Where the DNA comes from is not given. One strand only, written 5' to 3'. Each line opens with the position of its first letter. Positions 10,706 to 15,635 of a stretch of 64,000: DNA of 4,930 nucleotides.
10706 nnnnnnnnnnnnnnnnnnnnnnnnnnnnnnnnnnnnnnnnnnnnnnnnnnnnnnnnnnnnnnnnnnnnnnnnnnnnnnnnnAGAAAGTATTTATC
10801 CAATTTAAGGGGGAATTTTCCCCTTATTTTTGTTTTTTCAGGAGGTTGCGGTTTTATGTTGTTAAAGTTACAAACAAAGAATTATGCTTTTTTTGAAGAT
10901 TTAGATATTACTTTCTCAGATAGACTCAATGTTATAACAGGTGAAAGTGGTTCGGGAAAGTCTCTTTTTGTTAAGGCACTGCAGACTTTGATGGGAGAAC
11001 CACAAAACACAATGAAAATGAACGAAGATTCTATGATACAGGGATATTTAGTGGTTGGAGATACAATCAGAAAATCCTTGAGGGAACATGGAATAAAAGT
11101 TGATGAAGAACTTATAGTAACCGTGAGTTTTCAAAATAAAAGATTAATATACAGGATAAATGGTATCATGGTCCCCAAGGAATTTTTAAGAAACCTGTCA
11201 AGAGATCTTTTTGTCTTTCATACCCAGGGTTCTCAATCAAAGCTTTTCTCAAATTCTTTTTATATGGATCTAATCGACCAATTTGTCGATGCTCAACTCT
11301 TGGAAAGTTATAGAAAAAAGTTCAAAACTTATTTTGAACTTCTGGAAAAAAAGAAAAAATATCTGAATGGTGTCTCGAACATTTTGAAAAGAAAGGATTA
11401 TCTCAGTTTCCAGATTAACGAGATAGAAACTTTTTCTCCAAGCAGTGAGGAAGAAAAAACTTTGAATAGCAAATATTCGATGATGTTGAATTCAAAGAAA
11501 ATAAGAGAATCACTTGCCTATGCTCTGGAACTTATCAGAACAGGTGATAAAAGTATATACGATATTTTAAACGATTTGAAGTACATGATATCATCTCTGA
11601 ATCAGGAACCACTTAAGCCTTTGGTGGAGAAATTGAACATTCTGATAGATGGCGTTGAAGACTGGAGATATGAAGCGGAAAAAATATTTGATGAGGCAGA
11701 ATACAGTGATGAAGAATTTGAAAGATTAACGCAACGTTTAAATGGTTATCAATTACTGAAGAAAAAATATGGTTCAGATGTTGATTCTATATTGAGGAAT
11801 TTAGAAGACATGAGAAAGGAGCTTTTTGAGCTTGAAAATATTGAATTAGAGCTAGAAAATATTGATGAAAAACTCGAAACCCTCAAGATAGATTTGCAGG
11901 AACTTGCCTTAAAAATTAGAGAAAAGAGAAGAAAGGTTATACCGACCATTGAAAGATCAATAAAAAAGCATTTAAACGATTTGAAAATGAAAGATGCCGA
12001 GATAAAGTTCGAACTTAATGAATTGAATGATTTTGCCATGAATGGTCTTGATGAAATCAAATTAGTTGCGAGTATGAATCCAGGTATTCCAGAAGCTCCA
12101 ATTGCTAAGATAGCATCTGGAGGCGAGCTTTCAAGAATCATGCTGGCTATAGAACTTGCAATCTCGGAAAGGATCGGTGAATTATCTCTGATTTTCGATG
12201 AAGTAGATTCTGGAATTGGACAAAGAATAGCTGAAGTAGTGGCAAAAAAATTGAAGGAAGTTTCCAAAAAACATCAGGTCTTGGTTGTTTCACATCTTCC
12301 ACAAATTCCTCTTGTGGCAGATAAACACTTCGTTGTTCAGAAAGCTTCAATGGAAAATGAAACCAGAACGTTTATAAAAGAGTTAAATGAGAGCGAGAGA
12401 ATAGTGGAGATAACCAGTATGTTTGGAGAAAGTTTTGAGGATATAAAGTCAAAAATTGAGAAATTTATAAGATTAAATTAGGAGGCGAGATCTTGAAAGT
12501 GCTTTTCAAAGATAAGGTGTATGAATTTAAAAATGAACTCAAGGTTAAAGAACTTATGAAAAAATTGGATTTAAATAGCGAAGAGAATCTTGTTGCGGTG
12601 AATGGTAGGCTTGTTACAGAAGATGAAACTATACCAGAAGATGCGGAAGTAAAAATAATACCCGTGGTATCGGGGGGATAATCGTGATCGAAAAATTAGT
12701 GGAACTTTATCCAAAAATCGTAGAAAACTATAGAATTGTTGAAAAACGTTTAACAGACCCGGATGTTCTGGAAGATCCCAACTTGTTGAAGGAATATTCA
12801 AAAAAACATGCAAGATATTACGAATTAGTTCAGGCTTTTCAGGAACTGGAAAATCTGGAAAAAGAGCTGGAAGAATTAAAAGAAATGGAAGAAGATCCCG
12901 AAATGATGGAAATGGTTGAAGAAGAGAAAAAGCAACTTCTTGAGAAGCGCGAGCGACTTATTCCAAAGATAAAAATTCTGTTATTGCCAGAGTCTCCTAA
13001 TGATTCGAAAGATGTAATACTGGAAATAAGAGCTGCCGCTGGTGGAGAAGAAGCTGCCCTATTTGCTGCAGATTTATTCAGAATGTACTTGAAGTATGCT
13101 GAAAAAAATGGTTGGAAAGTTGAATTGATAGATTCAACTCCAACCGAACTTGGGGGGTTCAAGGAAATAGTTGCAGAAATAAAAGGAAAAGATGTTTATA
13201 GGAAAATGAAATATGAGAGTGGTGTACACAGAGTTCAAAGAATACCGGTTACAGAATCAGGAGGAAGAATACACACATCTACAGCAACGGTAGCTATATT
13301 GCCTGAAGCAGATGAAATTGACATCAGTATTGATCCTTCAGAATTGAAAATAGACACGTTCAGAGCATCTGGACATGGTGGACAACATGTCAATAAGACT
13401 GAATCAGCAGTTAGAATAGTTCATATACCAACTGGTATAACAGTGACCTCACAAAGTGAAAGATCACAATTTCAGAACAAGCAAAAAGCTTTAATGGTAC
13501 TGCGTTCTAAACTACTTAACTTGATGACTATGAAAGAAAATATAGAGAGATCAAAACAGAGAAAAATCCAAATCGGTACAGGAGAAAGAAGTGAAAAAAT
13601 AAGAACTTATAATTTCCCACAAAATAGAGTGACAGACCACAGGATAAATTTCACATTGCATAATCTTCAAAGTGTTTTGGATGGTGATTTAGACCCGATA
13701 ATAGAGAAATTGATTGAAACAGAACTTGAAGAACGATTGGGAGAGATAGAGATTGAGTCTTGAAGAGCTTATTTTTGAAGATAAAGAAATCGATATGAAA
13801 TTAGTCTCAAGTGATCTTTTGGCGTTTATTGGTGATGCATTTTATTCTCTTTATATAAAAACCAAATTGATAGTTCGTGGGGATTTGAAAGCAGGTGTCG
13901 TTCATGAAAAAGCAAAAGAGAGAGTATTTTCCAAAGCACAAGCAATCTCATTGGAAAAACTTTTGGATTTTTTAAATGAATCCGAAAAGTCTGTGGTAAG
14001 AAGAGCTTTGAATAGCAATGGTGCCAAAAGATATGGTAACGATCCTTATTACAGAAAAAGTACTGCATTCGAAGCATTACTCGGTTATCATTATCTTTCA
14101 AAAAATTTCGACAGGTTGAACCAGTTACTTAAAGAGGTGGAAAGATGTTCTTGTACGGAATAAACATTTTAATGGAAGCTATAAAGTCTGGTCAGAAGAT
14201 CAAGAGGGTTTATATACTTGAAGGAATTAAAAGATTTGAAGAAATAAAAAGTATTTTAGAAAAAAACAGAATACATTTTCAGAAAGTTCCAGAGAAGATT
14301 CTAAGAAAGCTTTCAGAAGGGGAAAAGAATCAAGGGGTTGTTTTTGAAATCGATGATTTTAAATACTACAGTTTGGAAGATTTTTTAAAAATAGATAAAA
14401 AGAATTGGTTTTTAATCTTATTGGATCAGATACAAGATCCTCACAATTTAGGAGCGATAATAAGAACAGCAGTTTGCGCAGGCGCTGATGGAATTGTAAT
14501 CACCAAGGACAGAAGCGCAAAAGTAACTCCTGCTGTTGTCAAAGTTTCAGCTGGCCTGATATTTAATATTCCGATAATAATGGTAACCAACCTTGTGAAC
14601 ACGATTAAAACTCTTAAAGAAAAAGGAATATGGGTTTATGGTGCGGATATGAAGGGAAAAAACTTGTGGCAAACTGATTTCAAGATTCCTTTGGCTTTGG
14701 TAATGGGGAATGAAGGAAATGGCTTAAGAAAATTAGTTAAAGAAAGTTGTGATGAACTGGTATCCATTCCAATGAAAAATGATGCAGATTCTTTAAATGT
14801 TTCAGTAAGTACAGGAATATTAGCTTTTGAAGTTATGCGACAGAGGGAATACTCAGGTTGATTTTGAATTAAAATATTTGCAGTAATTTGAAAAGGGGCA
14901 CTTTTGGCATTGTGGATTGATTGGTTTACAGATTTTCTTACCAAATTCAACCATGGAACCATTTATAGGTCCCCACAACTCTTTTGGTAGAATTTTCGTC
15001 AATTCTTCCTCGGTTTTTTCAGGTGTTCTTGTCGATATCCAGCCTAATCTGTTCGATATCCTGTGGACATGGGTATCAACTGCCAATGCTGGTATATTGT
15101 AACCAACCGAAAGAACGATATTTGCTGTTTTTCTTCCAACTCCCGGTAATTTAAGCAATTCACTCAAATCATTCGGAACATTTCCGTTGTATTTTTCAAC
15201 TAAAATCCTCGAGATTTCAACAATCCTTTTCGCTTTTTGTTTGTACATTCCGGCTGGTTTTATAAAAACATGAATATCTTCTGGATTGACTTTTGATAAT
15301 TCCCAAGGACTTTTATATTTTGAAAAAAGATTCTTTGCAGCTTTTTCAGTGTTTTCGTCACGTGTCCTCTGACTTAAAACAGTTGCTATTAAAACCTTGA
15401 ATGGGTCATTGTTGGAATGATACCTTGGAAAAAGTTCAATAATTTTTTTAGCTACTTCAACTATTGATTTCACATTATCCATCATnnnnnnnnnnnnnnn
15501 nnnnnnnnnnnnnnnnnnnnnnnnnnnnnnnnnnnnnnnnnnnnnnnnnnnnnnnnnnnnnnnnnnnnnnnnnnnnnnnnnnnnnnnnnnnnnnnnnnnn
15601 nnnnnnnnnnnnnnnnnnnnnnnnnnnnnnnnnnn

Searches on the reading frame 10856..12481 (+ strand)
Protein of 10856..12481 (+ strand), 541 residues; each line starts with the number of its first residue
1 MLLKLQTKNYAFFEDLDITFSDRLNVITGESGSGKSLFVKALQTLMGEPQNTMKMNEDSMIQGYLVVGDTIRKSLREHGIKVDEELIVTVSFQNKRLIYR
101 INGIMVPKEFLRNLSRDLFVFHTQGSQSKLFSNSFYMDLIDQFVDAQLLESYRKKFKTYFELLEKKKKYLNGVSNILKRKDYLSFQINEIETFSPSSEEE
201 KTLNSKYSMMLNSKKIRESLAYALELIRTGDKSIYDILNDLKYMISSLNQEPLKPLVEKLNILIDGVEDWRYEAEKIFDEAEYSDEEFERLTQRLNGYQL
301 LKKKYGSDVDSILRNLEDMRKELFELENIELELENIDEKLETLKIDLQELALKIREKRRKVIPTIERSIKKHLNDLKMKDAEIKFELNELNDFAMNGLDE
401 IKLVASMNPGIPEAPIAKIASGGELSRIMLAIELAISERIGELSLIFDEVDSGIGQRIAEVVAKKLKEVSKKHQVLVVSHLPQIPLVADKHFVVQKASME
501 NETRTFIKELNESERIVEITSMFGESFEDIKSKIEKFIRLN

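Call 71: search_protein_families(library=pfam, proteins=[window:10856-12481:+], max_evalue=1e-8)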
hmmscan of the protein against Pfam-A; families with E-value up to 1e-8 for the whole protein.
window:10856-12481:+ (541 aa): 1 family
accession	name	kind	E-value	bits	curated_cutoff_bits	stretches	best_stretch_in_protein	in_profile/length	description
PF02463.25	SMC_N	-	2e-16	60.5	40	1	5-496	5-213/220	RecF/RecN/SMC N terminal domain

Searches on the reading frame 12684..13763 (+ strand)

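Call 71: search_protein_families(library=pfam, proteins=[window:12684-13763:+], max_evalue=1e-8)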
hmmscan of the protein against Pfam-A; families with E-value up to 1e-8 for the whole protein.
window:12684-13763:+ (359 aa): 2 families
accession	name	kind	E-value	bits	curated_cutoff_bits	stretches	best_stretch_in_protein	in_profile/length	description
PF03462.23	PCRF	-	1e-72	244.5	24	1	14-203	3-194/194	PCRF domain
PF00472.26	RF-1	-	8.9e-43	145.4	35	1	210-320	1-116/116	RF-1 domain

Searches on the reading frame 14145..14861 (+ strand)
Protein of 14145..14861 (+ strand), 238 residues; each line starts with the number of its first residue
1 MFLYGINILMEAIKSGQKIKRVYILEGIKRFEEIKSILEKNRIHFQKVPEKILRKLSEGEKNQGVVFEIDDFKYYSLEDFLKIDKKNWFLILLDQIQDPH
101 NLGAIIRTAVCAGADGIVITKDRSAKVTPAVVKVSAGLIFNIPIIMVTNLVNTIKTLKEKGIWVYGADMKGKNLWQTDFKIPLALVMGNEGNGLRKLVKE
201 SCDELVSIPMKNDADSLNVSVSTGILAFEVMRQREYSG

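Call 71: search_protein_families(library=pfam, proteins=[window:14145-14861:+], max_evalue=1e-8)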
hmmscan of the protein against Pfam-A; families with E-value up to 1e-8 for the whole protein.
window:14145-14861:+ (238 aa): 2 families
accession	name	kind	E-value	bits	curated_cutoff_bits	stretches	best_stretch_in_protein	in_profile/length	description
PF00588.24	SpoU_methylase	-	6.2e-45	153.2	29.7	1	90-227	3-141/142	SpoU rRNA Methylase family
PF08032.17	SpoU_sub_bind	-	3.1e-17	63.1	22.8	1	2-74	1-75/76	RNA 2'-O ribose methyltransferase substrate binding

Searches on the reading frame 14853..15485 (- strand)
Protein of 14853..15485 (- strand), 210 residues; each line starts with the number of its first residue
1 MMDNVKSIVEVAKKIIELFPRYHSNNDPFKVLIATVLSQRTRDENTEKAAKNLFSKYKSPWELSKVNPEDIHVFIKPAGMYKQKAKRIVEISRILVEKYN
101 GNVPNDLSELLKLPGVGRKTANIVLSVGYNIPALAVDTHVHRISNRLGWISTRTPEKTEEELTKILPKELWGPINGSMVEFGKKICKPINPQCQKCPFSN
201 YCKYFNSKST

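Call 71: search_protein_families(library=pfam, proteins=[window:14853-15485:-], max_evalue=1e-8)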
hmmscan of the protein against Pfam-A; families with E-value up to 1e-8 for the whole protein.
window:14853-15485:- (210 aa): 2 families
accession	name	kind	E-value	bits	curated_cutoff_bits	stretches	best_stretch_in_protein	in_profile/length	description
PF00730.31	HhH-GPD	-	2e-28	99.3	26.2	1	33-168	1-108/108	HhH-GPD superfamily base excision DNA repair protein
PF00633.29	HHH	-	6.3e-09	35.7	24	0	99-126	2-29/30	Helix-hairpin-helix motif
